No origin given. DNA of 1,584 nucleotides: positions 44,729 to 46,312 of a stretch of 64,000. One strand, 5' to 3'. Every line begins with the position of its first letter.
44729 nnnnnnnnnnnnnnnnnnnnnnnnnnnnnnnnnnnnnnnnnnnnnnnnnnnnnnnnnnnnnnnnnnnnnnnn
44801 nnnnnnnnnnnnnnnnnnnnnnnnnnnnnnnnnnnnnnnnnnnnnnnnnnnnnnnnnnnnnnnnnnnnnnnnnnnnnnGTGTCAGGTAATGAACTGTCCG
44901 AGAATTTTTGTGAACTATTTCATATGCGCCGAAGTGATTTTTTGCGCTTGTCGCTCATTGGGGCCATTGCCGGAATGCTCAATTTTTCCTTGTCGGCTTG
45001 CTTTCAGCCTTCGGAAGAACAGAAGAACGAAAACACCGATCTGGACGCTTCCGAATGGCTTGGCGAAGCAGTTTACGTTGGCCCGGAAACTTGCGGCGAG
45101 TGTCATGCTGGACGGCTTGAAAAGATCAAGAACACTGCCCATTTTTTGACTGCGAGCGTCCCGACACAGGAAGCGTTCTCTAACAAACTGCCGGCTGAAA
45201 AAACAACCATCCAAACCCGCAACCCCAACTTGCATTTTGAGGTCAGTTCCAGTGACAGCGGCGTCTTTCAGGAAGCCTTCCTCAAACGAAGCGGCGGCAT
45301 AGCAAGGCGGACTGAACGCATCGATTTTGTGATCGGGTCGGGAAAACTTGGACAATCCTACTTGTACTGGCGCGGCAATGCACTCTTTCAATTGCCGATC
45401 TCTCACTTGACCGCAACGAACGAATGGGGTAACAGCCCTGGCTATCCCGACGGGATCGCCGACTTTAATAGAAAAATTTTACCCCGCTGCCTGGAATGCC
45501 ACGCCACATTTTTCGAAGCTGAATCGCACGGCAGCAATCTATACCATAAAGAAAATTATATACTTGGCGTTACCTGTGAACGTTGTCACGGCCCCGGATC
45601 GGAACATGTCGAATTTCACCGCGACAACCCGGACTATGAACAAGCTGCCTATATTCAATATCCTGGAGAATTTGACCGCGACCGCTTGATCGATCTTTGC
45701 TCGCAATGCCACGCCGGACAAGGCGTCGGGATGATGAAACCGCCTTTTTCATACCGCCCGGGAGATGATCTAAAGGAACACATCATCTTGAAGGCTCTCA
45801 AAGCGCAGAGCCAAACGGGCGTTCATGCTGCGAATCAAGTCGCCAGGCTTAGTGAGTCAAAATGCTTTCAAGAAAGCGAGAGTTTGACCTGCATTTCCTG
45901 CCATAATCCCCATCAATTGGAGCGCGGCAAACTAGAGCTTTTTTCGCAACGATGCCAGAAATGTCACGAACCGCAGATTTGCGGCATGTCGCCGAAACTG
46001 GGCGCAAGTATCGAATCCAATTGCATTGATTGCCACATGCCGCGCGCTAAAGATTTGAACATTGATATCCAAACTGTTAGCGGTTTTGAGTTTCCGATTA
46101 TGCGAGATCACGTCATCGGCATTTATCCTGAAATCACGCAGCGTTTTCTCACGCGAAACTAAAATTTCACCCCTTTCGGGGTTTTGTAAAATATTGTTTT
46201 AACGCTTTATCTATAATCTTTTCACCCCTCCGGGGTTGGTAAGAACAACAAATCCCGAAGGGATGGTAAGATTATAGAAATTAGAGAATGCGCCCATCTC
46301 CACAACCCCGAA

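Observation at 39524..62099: SusC/SusD pair joined to a heptaheme cytochrome and an array of CRTAC1/ASPIC-UnbV and TPR lipoproteins, with no CAZymes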

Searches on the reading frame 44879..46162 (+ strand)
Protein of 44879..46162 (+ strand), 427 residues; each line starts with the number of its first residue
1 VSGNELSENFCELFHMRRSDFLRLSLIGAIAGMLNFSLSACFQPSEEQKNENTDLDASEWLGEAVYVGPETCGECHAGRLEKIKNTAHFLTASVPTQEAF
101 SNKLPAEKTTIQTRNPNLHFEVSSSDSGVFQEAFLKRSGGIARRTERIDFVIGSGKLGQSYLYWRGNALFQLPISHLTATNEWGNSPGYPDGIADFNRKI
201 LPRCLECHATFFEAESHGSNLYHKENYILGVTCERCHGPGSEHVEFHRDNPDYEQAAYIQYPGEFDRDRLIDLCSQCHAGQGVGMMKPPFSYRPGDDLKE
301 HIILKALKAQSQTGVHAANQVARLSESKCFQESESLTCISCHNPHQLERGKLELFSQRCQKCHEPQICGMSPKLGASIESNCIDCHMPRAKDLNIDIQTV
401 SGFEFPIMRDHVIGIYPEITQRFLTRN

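Call 4: search_protein_families(library=pfam, proteins=[window:44879-46162:+], max_evalue=0.01)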
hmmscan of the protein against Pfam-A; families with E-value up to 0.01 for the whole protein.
window:44879-46162:+ (427 aa): 6 families
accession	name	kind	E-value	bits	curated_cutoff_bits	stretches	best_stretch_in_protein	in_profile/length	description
PF13435.11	Cytochrome_C554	-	2e-08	35.5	20.8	1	199-238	46-84/84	Cytochrome c554 and c-prime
PF14522.11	Cytochrome_C7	-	2.3e-05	24.6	24.8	0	203-278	15-66/67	Cytochrome c7 and related cytochrome c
PF09699.15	Paired_CXXCH_1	-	0.00011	22.2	20.6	0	337-365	8-38/41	Doubled CXXCH motif (Paired_CXXCH_1)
PF22113.1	Mtrc-MtrF_II-IV_dom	-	0.0025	17.8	30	0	337-367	8-39/176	Outer membrane cytochrome MtrC/MtrF-like, domains II/IV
PF13442.11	Cytochrome_CBB3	-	0.004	17.9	27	0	274-303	14-37/68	Cytochrome C oxidase, cbb3-type, subunit III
PF14537.11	Cytochrom_c3_2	-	0.0059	17.5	25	0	357-389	7-36/79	Cytochrome c3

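Call 7: search_protein_families(library=ncbifam, proteins=[window:44879-46162:+], max_evalue=0.001)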
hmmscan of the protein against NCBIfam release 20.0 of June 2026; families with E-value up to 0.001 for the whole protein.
window:44879-46162:+ (427 aa): 5 families
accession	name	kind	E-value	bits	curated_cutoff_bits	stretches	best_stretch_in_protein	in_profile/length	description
NF041028.1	decahem_GSU2203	exception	2.2e-13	50.1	325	1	203-388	38-209/317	GSU2203 family decaheme c-type cytochrome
TIGR03508.1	decahem_SO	subfamily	1.5e-11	44.3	192.2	2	203-280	4-79/258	DmsE family decaheme c-type cytochrome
NF041198.1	UshA_like_PCGU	equivalog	3.8e-10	39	275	1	195-250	436-492/519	UshA-like (seleno)protein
TIGR03507.1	decahem_SO1788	subfamily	0.00031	19.3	209.3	0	232-346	578-664/672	OmcA/MtrC family decaheme c-type cytochrome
NF043010.1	Cyt554_Nsmonas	equivalog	0.00032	20.2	400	1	204-251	83-129/238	cytochrome c-550 CycA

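Call 9: find_homologous_proteins(query=window:44924-46159:+)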
Query seq(412 aa) (412 aa): 5326 proteins with E <= 0.001 among 8000 candidates; the best 120 are listed.
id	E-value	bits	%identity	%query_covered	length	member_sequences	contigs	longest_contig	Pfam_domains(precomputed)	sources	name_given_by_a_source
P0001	3.0e-288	973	100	100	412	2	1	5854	PF13435.12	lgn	-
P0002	6.1e-192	656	67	97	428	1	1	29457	PF13435.12,PF14522.12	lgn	-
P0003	8.9e-183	626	62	98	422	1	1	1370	PF13435.12,PF14522.12,PF22113.2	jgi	jgi:mono/diheme cytochrome c family protein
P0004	2.7e-171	588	63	90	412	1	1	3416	PF09699.16,PF13435.12,PF14522.12,PF22113.2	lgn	-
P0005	4.2e-143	495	54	88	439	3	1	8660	PF13435.12,PF22113.2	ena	-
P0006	4.6e-139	482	52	88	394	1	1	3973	PF09699.16,PF13435.12,PF14522.12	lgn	-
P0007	2.1e-136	473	51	90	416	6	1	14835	PF13435.12,PF14522.12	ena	-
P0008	1.3e-135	471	51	91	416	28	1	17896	PF13435.12,PF14522.12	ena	-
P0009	3.3e-135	469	51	90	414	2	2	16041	PF09699.16,PF13435.12,PF14522.12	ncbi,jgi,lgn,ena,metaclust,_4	metaclust:\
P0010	3.8e-134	466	51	89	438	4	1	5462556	PF09699.16,PF13435.12,PF14522.12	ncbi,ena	-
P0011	2.0e-133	463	51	89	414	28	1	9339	PF13435.12,PF14522.12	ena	-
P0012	7.5e-133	461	51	88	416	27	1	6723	PF13435.12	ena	-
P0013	2.3e-132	460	51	87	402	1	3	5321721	PF09699.16,PF13435.12,PF14522.12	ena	-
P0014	1.0e-131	458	48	97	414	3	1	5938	PF13435.12,PF14522.12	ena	-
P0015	3.7e-128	446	50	88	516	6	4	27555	PF13431.13,PF09699.16,PF13414.13,PF13428.13,PF14522.12,PF14559.13,PF13435.12,PF13371.13,PF13432.13,PF13181.13,PF07719.24,PF22113.2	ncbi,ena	-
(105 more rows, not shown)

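Call 10: find_encoding_contigs(protein=P0002, flank=10000, max_places=3)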
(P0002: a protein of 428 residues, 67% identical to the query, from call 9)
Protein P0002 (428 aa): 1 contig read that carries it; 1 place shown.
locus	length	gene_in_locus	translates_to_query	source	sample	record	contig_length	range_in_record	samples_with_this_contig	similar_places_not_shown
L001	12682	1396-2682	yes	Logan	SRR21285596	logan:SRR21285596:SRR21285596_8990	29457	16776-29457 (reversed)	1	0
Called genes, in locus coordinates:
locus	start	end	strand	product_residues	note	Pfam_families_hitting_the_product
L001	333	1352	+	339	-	PF13472:Lipase_GDSL_2 (faint)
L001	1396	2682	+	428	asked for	PF14522:Cytochrome_C7 (faint), PF13435:Cytochrome_C554 (weak)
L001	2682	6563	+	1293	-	PF01839:FG-GAP (faint), PF13517:FG-GAP_3, PF07593:UnbV_ASPIC, PF13517:FG-GAP_3, PF07593:UnbV_ASPIC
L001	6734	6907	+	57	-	-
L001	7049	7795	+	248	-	PF01346:FKBP_N, PF00254:FKBP_C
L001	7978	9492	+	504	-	PF13517:FG-GAP_3, PF01839:FG-GAP (weak), PF13517:FG-GAP_3, PF07593:UnbV_ASPIC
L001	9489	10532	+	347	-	PF13428:TPR_14 (faint), PF07719:TPR_2 (weak), PF13424:TPR_12 (weak), PF13414:TPR_11 (weak), PF14559:TPR_19 (weak), PF00515:TPR_1, PF07719:TPR_2 (weak), PF13181:TPR_8, +6 more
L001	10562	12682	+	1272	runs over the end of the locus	PF01839:FG-GAP (faint), PF13517:FG-GAP_3, PF16743:PliI (faint), PF13517:FG-GAP_3, PF07593:UnbV_ASPIC, PF13517:FG-GAP_3, PF07593:UnbV_ASPIC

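Call 11: find_encoding_contigs(protein=P0010, flank=10000, max_places=3)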
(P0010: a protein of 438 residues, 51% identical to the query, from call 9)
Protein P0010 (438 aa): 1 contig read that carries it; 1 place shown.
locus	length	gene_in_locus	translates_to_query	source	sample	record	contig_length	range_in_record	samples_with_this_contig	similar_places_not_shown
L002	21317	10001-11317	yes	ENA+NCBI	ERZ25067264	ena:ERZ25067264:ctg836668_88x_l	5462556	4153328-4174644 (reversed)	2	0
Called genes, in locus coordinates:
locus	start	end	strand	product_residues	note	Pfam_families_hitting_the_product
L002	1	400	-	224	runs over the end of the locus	PF02589:LUD_dom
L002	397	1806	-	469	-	PF02589:LUD_dom, PF13187:Fer4_9 (faint), PF00037:Fer4 (faint), PF13183:Fer4_8, PF13237:Fer4_10 (faint)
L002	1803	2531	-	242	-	PF02754:CCG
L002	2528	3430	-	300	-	PF25852:DUF6242_C (faint), PF01344:Kelch_1 (faint), PF13415:Beta-prop_FBX42, PF24681:Kelch_KLHDC2_KLHL20_DRC7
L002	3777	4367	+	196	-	PF07638:Sigma70_ECF (weak), PF04542:Sigma70_r2, PF08281:Sigma70_r4_2, PF04545:Sigma70_r4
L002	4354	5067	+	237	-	PF13490:zf-HC2 (weak)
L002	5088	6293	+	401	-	-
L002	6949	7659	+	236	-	-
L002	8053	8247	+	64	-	-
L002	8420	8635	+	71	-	-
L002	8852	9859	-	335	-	PF01408:GFO_IDH_MocA, PF02894:GFO_IDH_MocA_C, PF22725:GFO_IDH_MocA_C3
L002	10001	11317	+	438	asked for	PF14522:Cytochrome_C7 (faint), PF09699:Paired_CXXCH_1 (faint), PF13435:Cytochrome_C554 (faint)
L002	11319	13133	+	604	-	PF02838:Glyco_hydro_20b (faint), PF16126:DUF4838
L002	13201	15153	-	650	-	PF13360:PQQ_2 (weak), PF13570:Beta-prop_ACSF4 (faint), PF14783:BBS2_Mid (faint), PF23743:Beta-prop_BBS7 (faint), PF13517:FG-GAP_3 (weak), PF25292:Beta-prop_CGLA (weak), PF13517:FG-GAP_3 (weak), PF25292:Beta-prop_CGLA (weak), +2 more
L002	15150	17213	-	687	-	-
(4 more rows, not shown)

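Call 13: find_related_loci(query=A1, collection=genome_contigs, flank=10000)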
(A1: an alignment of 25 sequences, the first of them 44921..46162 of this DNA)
Query A1 (413 aa) in genome_contigs; peptide patterns used: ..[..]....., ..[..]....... (x = any residue, [..] = any of these).
600 stretches matched a pattern (row limit reached: there are more); 574 encode a relative of the query (tblastn E <= 1e-3); the best 80 are kept; 80 distinct loci.
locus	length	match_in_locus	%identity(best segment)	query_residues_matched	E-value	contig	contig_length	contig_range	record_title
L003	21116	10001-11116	50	40-412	6e-137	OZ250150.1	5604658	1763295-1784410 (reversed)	MAG: Candidatus Latescibacterota bacterium isolate 5c13c588-1760-4ea4-89ab-5ccd14670b69 genome assembly, chromosome: 1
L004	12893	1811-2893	48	52-412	1e-121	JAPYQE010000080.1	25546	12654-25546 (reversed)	MAG: Candidatus Latescibacterota bacterium isolate PW2.concoct.70_sub PW2_2333_length_25546_cov_8.048174, whole genome s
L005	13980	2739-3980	44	10-412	7e-119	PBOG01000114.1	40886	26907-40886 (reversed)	MAG: Planctomycetaceae bacterium isolate RS398 TaraRedSea_contig_87751, whole genome shotgun sequence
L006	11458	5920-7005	44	52-412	2e-104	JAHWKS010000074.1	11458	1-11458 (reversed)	MAG: Planctomycetota bacterium isolate 0813_bin24 NODE_2246_length_11458_cov_5.312812, whole genome shotgun sequence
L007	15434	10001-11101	43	45-411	1e-101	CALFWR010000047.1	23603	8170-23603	MAG: uncultured Pirellulaceae bacterium isolate H4_Bin_METABAT__103_1_1 genome assembly, contig: c_000001417635, whole g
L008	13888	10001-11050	41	52-410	9e-95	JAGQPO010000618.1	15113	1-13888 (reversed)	MAG: Planctomycetales bacterium isolate HKST-UBA42 2008_360483, whole genome shotgun sequence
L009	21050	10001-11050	43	52-407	4e-94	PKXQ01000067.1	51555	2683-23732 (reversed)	MAG: Acidobacteriaceae bacterium isolate palsa_280 73.20120500_P24.3_contig_1141, whole genome shotgun sequence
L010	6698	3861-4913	42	52-410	1e-92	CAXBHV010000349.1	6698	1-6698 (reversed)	MAG TPA_asm: uncultured Rhodopirellula sp. isolate ERR2762171_binner12_Refined_24 genome assembly, contig: ERZ3422408.13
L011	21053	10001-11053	40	52-410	8e-90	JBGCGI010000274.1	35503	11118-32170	MAG: Rubripirellula sp. isolate SGMAG-02 contig274, whole genome shotgun sequence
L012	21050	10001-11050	43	50-404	1e-89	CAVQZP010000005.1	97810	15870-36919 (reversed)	MAG: uncultured Acidobacteriota bacterium isolate MFD10071.bin.1.136 genome assembly, contig: contig_125443, whole genom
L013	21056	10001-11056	41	52-403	2e-89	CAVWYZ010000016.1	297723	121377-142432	MAG: Candidatus Acidoferrales bacterium isolate MFD05377.bin.1.191 genome assembly, contig: contig_53548, whole genome s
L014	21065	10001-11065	41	52-405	1e-88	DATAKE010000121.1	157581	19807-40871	MAG TPA_asm: Opitutaceae bacterium isolate SMAG_U6930 k141_33965, whole genome shotgun sequence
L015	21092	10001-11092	42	51-412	3e-88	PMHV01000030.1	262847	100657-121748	MAG: Acidobacteriaceae bacterium isolate palsa_309 73.20120600_P2M.24_contig_725, whole genome shotgun sequence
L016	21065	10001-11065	40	50-404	8e-87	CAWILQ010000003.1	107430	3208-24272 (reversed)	MAG: Candidatus Acidoferrales bacterium isolate MFD03346.bin.1.144 genome assembly, contig: contig_14773, whole genome s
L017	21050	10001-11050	40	52-407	2e-86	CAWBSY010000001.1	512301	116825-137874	MAG: Terriglobia bacterium isolate MFD04580.bin.2.47 genome assembly, contig: contig_14485, whole genome shotgun sequenc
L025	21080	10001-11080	40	43-402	6e-85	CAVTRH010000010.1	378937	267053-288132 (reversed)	MAG: uncultured Acidobacteriaceae bacterium isolate MFD09603.bin.1.304 genome assembly, contig: contig_30744, whole geno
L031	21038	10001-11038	39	52-404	5e-83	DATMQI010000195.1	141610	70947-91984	MAG TPA_asm: Terriglobales bacterium isolate SMAG_U12924 k141_840693, whole genome shotgun sequence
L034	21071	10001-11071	38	52-402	3e-81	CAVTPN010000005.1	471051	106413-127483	MAG: uncultured Acidobacteriaceae bacterium isolate MFD00731.bin.2.120 genome assembly, contig: contig_13514, whole geno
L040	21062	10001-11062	38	50-403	3e-78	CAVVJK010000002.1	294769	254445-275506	MAG: uncultured Acidobacteriaceae bacterium isolate MFD01213.bin.2.116 genome assembly, contig: contig_15231, whole geno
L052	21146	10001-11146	38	32-410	8e-76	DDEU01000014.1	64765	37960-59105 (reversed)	MAG TPA_asm: Chitinophagaceae bacterium UBA1946 UBA1946_contig_45573, whole genome shotgun sequence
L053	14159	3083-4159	35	52-410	6e-70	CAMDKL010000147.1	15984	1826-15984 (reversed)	MAG: Pirellula staleyi DSM 6068 isolate ZH-13nov19-202 genome assembly, contig: ZH-13nov19-C5896, whole genome shotgun s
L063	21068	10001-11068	36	52-404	1e-65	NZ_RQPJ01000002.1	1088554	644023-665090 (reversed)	Arenibacter aquaticus strain GUO NODE_2_length_1088466_cov_141.527390, whole genome shotgun sequence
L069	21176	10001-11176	33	10-407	3e-62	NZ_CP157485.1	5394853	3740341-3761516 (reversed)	Pedobacter sp. KACC 23697 chromosome, complete genome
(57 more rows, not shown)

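Call 26: search_solved_structures(query=window:44924-46162:+, max_evalue=0.1)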
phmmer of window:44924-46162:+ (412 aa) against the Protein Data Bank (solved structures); distinct sequences matched with E-value up to 0.1: 6.
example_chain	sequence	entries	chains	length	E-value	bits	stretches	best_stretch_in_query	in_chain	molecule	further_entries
6i5b_A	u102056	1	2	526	5.7e-06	28.6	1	186-277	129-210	Uncharacterized protein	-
2ozy_A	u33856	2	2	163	0.0016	20.5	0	306-380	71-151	Cytochrome c-type protein nrfB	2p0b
1bvb_A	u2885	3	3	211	0.0042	19.1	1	188-241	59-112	CYTOCHROME C-554 | CYTOCHROME C554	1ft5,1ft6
4rkm_A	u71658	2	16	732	0.0053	18.8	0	51-89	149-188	MccA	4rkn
4yuu_V1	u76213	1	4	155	0.029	16.4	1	328-370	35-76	Cytochrome c-550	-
6r2q_A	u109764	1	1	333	0.049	15.6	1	320-376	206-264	Cystathionine beta-synthase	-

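Call 37: search_protein_families(library=pfam, proteins=[L052:1970-2536:+, L052:2606-3778:+, L052:7367-8944:+, L052:8973-9815:+, L052:14536-16233:+, L052:16152-17099:+, L052:17110-18507:+, L052:18534-20531:+, L031:3599-7078:+, L031:7095-8102:+], max_evalue=0.001)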
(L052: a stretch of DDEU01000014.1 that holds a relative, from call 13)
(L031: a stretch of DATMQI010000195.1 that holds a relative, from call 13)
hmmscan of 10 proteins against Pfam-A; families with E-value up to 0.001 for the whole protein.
L052:1970-2536:+ (188 aa): 3 families
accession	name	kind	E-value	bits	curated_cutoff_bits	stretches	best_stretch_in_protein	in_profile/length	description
PF08281.18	Sigma70_r4_2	-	3.4e-10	39.9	25.7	1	130-176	8-54/54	Sigma-70, region 4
PF04542.20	Sigma70_r2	-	5.9e-09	36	24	1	26-91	1-68/71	Sigma-70 region 2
PF04545.22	Sigma70_r4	-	4.8e-06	26.4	24.1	1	130-176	2-48/50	Sigma-70, region 4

L052:2606-3778:+ (390 aa): 2 families
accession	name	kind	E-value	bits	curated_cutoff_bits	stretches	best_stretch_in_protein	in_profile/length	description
PF04773.18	FecR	-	1.3e-19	70.8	24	1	146-241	2-97/97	FecR protein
PF16344.10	FecR_C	-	1.9e-19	69.9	24.4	1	314-382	1-70/70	FecR, C-terminal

L052:7367-8944:+ (525 aa): 2 families
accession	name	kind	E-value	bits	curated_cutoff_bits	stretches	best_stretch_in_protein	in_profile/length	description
PF07980.17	SusD_RagB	-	1.6e-30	107.2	23.1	1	273-490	2-239/297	SusD family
PF14322.12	SusD-like_3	-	7.9e-19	69.1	27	1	93-225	61-187/191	Starch-binding associating with outer membrane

L052:8973-9815:+ (280 aa): 1 family
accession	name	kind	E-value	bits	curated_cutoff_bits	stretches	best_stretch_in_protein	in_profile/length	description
PF13385.13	Laminin_G_3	-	9e-16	58.8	27.6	1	98-273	9-151/151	Concanavalin A-like lectin/glucanases superfamily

L052:14536-16233:+ (565 aa): 2 families
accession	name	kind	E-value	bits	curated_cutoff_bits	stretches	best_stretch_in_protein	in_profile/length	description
PF10091.15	Glycoamylase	-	3.4e-67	226.6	27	1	332-547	1-221/221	Putative glucoamylase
PF13205.12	Big_5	-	3.2e-10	41.1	23.6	1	55-147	13-105/105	Bacterial Ig-like domain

L052:16152-17099:+ (315 aa): 1 family
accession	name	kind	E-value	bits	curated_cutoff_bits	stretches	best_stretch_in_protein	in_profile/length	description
PF03372.29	Exo_endo_phos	-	5.6e-18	65.9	24.5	1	61-306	1-225/225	Endonuclease/Exonuclease/phosphatase family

L052:17110-18507:+ (465 aa): 1 family
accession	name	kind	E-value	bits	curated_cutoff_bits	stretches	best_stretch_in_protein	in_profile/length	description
PF10091.15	Glycoamylase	-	6.1e-80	268.3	27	1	228-449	1-221/221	Putative glucoamylase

L052:18534-20531:+ (665 aa): 5 families
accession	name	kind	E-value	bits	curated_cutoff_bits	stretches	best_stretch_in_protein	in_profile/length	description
PF13585.12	CHU_C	-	7.9e-15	55.2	27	1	578-652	2-77/86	CHU_C Type IX secretion signal domain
PF18911.6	PKD_4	-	1e-07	32.3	27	1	507-564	24-78/85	PKD domain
PF00801.26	PKD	-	1.9e-07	31.4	23.5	0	506-565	16-75/80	PKD domain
PF19081.6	Ig_7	-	7.9e-05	23.3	27.3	0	419-484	9-82/84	Ig-like domain CHU_C associated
PF19408.5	PKD_6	-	0.00011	22.9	25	0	421-483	13-81/82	PKD-like domain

L031:3599-7078:+ (1159 aa): 4 families
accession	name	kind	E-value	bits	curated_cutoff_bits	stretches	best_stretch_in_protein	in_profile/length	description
PF25183.1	OMP_b-brl_4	-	1.2e-209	699.2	30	1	250-1152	1-838/838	Outer membrane beta barrel domain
PF13620.12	CarboxypepD_reg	-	3e-21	76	32.3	1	35-115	2-82/82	Carboxypeptidase regulatory-like domain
PF13715.12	CarbopepD_reg_2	-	2.5e-06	27.9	32.2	1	35-115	1-77/88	CarboxypepD_reg-like domain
PF24025.1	Ig_DR_A0283-like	-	0.00066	20.4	27.1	0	38-91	12-66/102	DR_A0283-like, Ig-like domain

L031:7095-8102:+ (335 aa): 19 families
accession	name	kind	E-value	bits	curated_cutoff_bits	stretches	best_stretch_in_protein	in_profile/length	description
PF13414.12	TPR_11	-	6.7e-20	70.9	26.8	1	269-302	9-42/42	TPR repeat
PF14559.12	TPR_19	-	3.9e-19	69.2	25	2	267-306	4-43/68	Tetratricopeptide repeat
PF13432.12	TPR_16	-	2e-16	60.5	32.7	2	225-288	2-65/65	Tetratricopeptide repeat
PF07719.23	TPR_2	-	4.3e-16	58.1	27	1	224-252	5-33/34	Tetratricopeptide repeat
PF00515.34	TPR_1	-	9.1e-16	57.4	27.8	1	222-253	3-34/34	Tetratricopeptide repeat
PF13428.12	TPR_14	-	5.5e-15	54.8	23.5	0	154-190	8-44/44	Tetratricopeptide repeat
PF13431.12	TPR_17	-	1.9e-13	50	24.4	0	278-305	3-30/34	Tetratricopeptide repeat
PF12895.13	ANAPC3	-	1.4e-08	35.3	27.2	1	232-306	1-74/82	Anaphase-promoting complex, cyclosome, subunit 3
PF13424.12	TPR_12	-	5.9e-08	33.2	30.1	0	223-282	6-73/77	Tetratricopeptide repeat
PF24575.1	TPR_Slam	-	1.3e-07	32.5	35.2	0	154-192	54-92/104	Surface lipoprotein assembly modifier, N-terminal TPR repeats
PF13174.12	TPR_6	-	1.6e-06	28.8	26.3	0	154-178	7-31/33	Tetratricopeptide repeat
PF13176.12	TPR_7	-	1.6e-06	28.2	27.9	0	226-251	5-32/36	Tetratricopeptide repeat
PF23914.1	TPR_CcmH_CycH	-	7.8e-06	26.2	42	1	211-313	41-146/158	Cytochrome c-type biogenesis protein H TPR domain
PF13181.12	TPR_8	-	1.7e-05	25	25.7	0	224-252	5-33/34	Tetratricopeptide repeat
PF03704.23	BTAD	-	0.00028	21.7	22.1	0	267-311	75-119/146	Bacterial transcriptional activator domain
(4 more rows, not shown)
